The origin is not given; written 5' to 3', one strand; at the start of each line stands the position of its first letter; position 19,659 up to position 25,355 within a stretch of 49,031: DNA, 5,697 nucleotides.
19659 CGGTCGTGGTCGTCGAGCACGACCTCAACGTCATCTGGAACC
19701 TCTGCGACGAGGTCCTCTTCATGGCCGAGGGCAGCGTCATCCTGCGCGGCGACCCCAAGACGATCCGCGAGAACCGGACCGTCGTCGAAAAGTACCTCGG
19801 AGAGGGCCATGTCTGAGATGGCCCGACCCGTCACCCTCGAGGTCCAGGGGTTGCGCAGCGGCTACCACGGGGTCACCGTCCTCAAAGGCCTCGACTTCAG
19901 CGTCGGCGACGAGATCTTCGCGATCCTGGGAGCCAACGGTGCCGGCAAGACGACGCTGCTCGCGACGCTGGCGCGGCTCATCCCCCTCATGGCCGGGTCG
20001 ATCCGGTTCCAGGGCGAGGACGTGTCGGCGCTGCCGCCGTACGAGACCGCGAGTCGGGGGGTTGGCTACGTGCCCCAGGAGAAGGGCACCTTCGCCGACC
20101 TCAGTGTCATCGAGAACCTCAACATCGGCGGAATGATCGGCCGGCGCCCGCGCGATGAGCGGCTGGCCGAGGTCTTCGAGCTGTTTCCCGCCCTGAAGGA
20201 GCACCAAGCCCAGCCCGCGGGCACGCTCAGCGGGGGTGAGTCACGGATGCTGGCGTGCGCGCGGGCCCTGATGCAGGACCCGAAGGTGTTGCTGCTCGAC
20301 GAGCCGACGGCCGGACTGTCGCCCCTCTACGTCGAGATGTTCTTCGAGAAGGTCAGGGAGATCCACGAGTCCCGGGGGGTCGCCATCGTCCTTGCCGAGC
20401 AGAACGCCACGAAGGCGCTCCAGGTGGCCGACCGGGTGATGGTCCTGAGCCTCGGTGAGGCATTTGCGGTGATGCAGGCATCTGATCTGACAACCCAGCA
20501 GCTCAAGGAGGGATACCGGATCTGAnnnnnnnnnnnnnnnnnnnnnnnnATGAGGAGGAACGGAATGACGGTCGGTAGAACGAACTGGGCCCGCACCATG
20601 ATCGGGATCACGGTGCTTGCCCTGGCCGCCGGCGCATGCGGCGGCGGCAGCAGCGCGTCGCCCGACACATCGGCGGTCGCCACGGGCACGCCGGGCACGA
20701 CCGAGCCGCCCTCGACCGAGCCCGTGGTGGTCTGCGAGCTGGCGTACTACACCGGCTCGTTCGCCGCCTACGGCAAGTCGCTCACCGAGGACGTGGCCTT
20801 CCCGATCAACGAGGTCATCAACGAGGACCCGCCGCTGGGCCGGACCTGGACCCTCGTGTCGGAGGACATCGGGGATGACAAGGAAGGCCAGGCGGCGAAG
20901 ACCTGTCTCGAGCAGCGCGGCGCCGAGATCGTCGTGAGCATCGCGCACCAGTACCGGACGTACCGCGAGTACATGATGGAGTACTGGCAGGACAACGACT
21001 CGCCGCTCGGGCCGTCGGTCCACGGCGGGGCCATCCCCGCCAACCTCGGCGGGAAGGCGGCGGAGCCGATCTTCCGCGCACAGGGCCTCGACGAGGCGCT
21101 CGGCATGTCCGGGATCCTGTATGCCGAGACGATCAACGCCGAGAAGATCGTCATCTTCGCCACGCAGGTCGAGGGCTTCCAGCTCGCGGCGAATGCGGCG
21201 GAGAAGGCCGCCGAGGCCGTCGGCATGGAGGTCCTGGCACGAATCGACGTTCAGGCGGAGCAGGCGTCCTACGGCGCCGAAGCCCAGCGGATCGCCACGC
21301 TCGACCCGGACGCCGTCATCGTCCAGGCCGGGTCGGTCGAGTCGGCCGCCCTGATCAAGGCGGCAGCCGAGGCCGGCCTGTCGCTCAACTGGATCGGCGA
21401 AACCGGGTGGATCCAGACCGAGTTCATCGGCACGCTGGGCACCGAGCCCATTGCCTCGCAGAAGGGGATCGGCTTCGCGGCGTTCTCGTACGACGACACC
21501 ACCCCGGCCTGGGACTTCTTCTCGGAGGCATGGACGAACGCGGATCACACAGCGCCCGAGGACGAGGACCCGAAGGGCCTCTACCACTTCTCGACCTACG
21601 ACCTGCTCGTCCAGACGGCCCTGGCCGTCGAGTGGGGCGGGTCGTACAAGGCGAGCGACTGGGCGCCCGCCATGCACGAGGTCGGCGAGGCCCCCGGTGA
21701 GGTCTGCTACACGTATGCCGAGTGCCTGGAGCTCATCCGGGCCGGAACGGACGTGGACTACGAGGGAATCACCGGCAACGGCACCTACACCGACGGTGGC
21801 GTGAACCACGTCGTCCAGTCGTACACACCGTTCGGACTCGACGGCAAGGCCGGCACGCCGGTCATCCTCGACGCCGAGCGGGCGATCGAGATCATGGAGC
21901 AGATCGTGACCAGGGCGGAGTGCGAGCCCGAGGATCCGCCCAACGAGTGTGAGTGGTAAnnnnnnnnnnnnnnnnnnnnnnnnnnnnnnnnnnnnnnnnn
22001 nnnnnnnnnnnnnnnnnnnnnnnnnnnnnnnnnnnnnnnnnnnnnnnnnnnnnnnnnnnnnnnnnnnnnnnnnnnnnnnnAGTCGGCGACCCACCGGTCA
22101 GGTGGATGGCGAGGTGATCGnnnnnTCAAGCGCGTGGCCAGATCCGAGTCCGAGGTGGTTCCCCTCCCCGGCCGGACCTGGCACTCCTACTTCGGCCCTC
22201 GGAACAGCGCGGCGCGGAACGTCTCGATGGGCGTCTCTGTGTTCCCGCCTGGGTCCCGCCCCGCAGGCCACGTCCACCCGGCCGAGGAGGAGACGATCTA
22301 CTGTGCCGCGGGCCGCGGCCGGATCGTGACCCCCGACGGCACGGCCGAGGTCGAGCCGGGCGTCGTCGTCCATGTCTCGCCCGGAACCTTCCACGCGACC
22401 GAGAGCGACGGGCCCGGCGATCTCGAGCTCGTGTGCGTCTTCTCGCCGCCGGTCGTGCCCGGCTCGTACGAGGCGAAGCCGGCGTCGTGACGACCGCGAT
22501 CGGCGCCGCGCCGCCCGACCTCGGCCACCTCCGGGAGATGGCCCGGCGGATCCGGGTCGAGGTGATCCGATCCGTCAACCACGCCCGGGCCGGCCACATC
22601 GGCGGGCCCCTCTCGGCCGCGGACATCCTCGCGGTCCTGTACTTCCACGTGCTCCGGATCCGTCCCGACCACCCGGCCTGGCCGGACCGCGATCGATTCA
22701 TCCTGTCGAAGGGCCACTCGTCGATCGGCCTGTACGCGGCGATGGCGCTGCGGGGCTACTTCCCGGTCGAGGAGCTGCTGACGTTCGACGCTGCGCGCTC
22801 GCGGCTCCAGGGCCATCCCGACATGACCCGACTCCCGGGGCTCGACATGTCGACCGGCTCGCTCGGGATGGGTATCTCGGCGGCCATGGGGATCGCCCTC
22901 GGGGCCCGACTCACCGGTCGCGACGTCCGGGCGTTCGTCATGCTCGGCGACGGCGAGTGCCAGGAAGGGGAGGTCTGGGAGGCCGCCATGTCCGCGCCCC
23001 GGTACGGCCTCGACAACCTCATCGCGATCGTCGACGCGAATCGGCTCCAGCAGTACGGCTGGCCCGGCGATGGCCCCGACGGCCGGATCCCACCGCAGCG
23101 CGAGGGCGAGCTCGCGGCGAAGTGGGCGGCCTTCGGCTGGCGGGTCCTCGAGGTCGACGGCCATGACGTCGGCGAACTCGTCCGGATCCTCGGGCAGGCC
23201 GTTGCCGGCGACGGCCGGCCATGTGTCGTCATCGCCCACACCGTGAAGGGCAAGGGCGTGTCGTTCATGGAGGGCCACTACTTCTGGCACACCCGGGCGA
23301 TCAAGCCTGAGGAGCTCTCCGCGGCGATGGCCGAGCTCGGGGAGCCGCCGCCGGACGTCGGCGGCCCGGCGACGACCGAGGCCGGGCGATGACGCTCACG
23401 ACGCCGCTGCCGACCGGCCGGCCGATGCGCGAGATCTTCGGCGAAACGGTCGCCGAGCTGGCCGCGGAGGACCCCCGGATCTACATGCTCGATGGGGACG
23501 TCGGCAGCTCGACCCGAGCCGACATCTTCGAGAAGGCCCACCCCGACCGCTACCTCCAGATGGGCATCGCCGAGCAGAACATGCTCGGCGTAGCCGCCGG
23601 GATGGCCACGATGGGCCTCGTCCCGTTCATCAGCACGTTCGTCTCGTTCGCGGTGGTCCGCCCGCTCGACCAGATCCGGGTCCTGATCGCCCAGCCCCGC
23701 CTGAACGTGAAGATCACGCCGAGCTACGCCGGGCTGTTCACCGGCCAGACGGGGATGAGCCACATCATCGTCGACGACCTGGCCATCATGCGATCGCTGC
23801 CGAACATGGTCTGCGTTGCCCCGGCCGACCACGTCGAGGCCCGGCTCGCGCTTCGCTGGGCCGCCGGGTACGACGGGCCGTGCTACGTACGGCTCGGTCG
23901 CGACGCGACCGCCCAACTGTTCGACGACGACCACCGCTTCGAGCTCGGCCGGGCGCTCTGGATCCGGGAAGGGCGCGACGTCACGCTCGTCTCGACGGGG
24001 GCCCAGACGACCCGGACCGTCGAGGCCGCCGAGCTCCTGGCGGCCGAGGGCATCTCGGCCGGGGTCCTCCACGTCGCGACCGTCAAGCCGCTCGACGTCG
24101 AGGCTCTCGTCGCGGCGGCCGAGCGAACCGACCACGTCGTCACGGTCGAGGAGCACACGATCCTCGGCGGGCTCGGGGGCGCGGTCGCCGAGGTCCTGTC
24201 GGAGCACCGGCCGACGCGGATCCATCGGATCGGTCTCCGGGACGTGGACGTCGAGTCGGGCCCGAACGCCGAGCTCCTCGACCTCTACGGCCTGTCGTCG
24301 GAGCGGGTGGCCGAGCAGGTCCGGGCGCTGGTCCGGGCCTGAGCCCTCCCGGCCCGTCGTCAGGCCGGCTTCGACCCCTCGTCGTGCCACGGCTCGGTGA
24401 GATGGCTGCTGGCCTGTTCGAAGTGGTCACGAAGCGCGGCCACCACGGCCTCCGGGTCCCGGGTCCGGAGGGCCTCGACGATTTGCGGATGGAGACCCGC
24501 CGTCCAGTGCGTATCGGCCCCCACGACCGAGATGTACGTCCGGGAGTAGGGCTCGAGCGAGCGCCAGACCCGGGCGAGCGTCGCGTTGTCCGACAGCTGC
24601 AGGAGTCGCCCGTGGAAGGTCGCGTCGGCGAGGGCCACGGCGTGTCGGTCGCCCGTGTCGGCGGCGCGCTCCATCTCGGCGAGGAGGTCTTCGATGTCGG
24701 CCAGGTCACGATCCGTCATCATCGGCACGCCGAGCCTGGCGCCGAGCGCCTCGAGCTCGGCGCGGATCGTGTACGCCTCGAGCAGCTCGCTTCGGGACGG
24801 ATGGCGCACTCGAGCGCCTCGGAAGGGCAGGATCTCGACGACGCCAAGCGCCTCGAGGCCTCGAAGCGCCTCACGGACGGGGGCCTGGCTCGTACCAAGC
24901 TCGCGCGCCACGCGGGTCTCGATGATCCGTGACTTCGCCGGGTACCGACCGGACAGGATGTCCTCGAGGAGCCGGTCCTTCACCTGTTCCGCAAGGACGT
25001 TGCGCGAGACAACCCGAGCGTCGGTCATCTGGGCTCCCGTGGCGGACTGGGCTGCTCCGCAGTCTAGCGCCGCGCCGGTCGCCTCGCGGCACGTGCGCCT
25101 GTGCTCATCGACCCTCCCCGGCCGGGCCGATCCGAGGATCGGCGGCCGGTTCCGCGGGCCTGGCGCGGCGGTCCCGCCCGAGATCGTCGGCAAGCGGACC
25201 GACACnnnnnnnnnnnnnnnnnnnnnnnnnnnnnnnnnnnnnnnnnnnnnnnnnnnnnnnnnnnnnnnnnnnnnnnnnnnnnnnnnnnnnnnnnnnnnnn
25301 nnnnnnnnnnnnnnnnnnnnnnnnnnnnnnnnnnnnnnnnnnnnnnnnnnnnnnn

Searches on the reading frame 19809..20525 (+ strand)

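Call 10: search_protein_families(library=pfam, proteins=[window:19809-20525:+], max_evalue=0.001)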
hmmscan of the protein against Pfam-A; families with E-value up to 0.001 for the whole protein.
window:19809-20525:+ (238 aa): 6 families
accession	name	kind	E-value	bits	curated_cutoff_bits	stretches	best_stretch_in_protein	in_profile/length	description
PF00005.33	ABC_tran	-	6.4e-29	101.7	25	1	29-168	5-137/137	ABC transporter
PF13304.12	AAA_21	-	1.4e-11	45.5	27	1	36-117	1-83/304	AAA domain, putative AbiEii toxin, Type IV TA system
PF09818.15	ABC_ATPase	-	2.2e-05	24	23.2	0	141-222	159-255/283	P-loop domain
PF13476.12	AAA_23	-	9.4e-05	23.6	27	1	26-52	11-37/201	AAA domain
PF02463.25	SMC_N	-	0.00062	19.7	40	0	29-54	19-44/220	RecF/RecN/SMC N terminal domain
PF13401.12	AAA_22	-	0.00067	20.4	27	0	35-196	6-121/130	AAA domain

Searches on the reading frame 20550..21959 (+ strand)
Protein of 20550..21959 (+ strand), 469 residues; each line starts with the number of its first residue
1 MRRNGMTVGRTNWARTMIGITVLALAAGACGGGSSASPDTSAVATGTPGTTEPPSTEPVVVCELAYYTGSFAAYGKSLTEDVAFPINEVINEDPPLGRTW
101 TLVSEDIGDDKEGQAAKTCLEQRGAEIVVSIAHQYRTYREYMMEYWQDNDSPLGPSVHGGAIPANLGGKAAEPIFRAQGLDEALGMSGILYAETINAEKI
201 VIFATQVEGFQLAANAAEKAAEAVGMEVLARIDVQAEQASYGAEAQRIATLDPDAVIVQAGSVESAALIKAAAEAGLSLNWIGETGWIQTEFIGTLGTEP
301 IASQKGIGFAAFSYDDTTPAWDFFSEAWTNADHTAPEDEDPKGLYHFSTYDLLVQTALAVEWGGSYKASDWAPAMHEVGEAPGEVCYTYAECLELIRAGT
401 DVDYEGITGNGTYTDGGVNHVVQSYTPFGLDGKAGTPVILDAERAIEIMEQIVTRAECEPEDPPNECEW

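Call 10: search_protein_families(library=pfam, proteins=[window:20550-21959:+], max_evalue=0.001)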
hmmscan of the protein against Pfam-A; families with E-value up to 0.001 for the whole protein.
window:20550-21959:+ (469 aa): 1 family
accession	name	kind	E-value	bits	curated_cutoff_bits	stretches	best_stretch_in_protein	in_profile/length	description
PF13458.12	Peripla_BP_6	-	1e-14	55.4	31.7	1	64-377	7-310/343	Periplasmic binding protein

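Call 79: search_protein_families(library=ncbifam, proteins=[window:20550-21959:+], max_evalue=0.00001)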
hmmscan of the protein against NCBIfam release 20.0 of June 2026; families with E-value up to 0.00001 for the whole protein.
window:20550-21959:+ (469 aa): 0 families

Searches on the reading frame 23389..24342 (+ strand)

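Call 10: search_protein_families(library=pfam, proteins=[window:23389-24342:+], max_evalue=0.001)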
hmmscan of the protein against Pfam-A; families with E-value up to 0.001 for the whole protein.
window:23389-24342:+ (317 aa): 3 families
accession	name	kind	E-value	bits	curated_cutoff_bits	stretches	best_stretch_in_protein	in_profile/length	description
PF02779.29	Transket_pyr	-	7.7e-38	130.3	27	1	13-173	5-171/174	Transketolase, pyrimidine binding domain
PF02780.25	Transketolase_C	-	6.1e-33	113.8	25.9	1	187-307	1-124/124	Transketolase, C-terminal domain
PF17147.9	PFOR_II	-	7.3e-06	26.7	27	1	197-286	2-97/102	Pyruvate:ferredoxin oxidoreductase core domain II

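Call 79: search_protein_families(library=ncbifam, proteins=[window:23389-24342:+], max_evalue=0.00001)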
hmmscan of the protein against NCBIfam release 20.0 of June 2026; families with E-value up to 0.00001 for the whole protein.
window:23389-24342:+ (317 aa): 9 families
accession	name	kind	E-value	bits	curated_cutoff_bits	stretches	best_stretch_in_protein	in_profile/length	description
NF004559.0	PRK05899.2-5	equivalog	3.7e-76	256.7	488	1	12-316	319-625/627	transketolase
TIGR00204.1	dxs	equivalog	2.5e-54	184.9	465.95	1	14-314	313-614/616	1-deoxy-D-xylulose-5-phosphate synthase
NF004556.0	PRK05899.2-2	equivalog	3.7e-47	160.9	575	1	14-314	325-637/639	transketolase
NF003933.0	PRK05444.2-2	equivalog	9.6e-36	123.5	395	1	13-313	291-603/606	1-deoxy-D-xylulose-5-phosphate synthase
NF008968.0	PRK12315.1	subfamily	5.6e-28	97.5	510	1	11-314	279-580/582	1-deoxy-D-xylulose-5-phosphate synthase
NF006667.0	PRK09212.1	subfamily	1.6e-23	83.1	321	1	13-314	6-322/327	pyruvate dehydrogenase complex E1 component subunit beta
NF008854.0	PRK11892.1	equivalog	3e-20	72.3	454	1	13-274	144-419/464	pyruvate dehydrogenase complex E1 component subunit beta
TIGR00232.1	tktlase_bact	equivalog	6.7e-20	71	682.25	1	14-313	352-651/654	transketolase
NF004558.0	PRK05899.2-4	equivalog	3.5e-15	55.4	788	1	37-233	371-573/651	transketolase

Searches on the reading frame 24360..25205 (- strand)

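Call 10: search_protein_families(library=pfam, proteins=[window:24360-25205:-], max_evalue=0.001)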
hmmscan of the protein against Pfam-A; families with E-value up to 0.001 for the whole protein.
window:24360-25205:- (281 aa): 2 families
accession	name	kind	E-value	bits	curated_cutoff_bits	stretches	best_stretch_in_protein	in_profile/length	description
PF07729.17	FCD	-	7.5e-26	91.4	24.3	1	143-263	1-124/125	FCD domain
PF00392.27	GntR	-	2.7e-13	49.8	27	1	71-133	1-64/64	Bacterial regulatory proteins, gntR family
